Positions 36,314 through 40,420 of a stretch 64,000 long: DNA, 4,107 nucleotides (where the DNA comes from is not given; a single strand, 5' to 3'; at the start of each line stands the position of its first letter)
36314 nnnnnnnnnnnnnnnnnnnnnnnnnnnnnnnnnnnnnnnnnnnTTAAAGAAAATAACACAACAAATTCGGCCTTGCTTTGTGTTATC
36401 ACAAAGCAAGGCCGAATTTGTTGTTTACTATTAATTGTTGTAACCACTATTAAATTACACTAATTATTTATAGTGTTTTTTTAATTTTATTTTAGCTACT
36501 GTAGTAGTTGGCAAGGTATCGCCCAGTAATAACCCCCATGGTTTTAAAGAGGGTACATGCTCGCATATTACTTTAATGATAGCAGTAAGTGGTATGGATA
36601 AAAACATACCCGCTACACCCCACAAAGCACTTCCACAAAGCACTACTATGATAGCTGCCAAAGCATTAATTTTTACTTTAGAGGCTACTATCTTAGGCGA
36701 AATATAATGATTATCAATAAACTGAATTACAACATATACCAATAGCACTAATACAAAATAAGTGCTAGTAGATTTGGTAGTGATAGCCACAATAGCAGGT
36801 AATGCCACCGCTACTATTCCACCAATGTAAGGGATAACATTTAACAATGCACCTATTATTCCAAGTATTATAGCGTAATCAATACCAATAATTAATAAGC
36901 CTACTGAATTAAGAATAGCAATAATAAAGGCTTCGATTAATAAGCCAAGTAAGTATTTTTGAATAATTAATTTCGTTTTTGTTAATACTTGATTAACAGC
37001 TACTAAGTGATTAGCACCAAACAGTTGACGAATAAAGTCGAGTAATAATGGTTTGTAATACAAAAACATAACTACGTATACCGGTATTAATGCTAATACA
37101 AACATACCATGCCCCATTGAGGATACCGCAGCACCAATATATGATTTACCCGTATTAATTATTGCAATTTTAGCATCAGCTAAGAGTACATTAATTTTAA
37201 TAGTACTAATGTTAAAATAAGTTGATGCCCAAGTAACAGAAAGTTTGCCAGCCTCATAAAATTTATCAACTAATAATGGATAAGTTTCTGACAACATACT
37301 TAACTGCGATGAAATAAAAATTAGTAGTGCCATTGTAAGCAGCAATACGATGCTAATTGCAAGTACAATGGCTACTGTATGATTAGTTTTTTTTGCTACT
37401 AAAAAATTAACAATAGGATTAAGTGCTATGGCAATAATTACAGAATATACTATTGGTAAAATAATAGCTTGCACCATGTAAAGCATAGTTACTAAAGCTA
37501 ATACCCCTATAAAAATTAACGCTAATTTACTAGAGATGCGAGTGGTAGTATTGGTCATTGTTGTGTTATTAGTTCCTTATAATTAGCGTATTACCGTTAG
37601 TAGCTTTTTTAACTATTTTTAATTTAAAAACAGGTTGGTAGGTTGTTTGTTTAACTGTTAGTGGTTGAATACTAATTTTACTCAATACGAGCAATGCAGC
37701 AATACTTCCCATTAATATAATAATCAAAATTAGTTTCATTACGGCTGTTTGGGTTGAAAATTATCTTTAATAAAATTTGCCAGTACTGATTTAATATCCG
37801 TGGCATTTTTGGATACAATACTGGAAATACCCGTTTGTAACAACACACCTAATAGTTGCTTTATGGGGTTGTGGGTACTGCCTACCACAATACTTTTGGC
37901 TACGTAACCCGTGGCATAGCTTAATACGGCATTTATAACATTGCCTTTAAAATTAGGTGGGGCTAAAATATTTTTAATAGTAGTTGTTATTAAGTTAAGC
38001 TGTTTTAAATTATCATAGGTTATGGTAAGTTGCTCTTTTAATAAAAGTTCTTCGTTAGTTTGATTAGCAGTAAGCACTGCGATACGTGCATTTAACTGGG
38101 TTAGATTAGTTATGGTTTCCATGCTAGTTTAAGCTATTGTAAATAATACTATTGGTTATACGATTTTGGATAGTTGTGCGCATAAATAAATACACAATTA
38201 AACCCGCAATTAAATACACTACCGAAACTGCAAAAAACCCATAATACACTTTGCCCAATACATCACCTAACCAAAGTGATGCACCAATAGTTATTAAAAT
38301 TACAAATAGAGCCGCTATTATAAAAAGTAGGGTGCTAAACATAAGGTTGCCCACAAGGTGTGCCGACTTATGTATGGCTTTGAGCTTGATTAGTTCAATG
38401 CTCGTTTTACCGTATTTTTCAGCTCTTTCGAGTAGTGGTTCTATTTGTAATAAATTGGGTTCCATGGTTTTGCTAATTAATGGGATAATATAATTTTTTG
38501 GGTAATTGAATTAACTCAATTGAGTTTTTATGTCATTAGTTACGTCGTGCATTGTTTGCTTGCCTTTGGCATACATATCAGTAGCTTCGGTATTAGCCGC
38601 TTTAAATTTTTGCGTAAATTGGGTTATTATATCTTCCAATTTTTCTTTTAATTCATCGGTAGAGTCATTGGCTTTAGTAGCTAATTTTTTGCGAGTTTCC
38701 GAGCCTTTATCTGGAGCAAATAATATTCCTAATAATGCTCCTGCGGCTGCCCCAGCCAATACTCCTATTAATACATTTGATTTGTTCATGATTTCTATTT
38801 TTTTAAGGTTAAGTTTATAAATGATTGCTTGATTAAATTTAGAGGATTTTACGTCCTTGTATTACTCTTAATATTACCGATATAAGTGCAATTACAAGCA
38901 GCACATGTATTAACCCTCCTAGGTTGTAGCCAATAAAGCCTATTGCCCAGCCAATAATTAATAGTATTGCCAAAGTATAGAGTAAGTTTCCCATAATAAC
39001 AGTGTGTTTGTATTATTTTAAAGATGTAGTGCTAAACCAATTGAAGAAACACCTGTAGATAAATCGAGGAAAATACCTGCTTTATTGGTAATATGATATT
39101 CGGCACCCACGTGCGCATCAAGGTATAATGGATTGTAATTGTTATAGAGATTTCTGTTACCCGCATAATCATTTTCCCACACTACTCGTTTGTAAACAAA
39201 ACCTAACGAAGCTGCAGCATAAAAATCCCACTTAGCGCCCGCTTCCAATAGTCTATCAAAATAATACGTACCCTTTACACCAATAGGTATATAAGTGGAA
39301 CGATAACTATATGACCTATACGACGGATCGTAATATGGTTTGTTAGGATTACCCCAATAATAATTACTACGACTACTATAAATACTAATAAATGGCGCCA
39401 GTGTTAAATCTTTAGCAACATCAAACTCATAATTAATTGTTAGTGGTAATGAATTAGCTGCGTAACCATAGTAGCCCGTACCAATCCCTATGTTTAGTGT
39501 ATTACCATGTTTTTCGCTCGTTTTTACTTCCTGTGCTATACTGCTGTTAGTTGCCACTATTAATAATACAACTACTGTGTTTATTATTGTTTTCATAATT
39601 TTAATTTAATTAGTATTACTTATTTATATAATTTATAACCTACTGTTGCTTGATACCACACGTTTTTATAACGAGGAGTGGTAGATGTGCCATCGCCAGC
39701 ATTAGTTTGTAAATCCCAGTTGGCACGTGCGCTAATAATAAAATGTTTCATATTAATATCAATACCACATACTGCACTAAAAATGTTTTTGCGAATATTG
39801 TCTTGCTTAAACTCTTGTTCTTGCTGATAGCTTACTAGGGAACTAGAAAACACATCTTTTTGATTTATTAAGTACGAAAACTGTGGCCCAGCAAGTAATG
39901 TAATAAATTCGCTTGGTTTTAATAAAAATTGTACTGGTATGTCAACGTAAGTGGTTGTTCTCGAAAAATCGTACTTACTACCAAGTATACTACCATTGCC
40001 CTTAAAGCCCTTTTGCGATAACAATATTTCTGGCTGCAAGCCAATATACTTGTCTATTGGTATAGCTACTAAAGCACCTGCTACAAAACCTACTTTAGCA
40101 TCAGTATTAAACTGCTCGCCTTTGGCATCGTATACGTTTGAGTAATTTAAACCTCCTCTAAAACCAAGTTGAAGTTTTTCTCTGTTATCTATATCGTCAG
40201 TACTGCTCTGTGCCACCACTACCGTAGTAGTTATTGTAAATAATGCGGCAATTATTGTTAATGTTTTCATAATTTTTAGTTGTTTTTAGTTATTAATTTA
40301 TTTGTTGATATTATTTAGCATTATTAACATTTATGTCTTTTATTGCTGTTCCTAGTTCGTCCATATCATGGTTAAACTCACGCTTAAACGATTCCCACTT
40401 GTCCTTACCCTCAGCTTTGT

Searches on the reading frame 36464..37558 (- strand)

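Call 20: search_protein_families(library=pfam, proteins=[window:36464-37558:-], max_evalue=0.001)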
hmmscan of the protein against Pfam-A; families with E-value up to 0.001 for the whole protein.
window:36464-37558:- (364 aa): 1 family
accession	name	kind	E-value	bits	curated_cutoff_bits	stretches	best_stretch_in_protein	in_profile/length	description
PF01594.21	AI-2E_transport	-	4.5e-47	161.3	34.3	1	13-335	2-326/327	AI-2E family transporter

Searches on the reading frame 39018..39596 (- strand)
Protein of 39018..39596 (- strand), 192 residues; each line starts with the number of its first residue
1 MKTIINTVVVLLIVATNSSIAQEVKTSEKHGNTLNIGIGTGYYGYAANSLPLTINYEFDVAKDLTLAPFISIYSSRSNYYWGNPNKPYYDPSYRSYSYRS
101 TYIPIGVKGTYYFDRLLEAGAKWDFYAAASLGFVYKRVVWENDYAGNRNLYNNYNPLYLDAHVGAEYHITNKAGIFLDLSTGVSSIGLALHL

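Call 19: search_protein_families(library=pfam, proteins=[window:39018-39596:-], max_evalue=0.001)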
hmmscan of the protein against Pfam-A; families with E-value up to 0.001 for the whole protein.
window:39018-39596:- (192 aa): 1 family
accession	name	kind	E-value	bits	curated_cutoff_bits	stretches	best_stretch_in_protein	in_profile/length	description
PF13568.12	OMP_b-brl_2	-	3.9e-06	27.5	27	1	82-185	68-172/175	Outer membrane protein beta-barrel domain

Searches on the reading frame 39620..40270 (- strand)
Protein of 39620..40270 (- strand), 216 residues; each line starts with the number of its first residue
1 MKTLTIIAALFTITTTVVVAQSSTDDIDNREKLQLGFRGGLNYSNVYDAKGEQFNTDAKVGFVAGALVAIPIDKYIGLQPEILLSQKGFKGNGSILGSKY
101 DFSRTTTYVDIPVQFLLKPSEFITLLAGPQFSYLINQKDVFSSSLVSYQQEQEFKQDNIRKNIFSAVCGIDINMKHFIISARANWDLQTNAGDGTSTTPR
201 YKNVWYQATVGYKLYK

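Call 19: search_protein_families(library=pfam, proteins=[window:39620-40270:-], max_evalue=0.001)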
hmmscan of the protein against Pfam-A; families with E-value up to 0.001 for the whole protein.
window:39620-40270:- (216 aa): 1 family
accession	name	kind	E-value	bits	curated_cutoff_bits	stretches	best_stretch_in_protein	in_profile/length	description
PF13568.12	OMP_b-brl_2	-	4.8e-18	66.3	27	1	20-185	2-168/175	Outer membrane protein beta-barrel domain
